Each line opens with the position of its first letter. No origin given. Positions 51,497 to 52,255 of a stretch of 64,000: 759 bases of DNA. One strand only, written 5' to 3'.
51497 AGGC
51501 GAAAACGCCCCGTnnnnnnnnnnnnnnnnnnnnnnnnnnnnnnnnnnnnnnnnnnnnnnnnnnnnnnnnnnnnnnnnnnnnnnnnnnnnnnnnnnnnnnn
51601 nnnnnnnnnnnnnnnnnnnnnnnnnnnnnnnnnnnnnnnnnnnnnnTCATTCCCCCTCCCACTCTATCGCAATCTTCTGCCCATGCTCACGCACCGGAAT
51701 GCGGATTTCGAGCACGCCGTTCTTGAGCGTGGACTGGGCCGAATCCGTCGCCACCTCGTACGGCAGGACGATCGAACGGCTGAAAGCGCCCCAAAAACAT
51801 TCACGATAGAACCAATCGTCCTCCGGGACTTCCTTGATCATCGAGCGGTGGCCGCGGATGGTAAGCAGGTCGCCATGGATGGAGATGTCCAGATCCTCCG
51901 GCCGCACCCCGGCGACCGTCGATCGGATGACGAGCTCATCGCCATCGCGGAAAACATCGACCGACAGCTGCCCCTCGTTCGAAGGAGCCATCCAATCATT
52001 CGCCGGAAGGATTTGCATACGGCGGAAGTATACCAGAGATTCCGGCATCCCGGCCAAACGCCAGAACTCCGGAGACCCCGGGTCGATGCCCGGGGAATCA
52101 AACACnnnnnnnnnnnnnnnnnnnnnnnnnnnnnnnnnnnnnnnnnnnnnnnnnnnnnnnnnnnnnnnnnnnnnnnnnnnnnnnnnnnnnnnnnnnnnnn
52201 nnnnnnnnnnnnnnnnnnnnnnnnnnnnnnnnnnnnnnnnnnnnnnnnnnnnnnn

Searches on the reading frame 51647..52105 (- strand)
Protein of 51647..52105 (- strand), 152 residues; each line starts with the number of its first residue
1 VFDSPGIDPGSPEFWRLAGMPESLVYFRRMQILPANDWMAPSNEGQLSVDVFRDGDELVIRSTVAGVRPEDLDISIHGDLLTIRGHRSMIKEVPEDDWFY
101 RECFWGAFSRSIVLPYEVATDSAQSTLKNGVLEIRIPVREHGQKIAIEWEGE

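Call 45: search_protein_families(library=pfam, proteins=[window:51647-52105:-])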
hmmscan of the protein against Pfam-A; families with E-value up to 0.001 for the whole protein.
window:51647-52105:- (152 aa): 2 families
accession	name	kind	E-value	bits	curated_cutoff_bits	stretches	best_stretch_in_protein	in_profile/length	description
PF00011.27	HSP20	-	5.4e-17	62.2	20.8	1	53-143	4-92/102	Hsp20/alpha crystallin family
PF17886.7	ArsA_HSP20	-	1.4e-06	28.2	22.5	1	56-135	2-62/63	HSP20-like domain found in ArsA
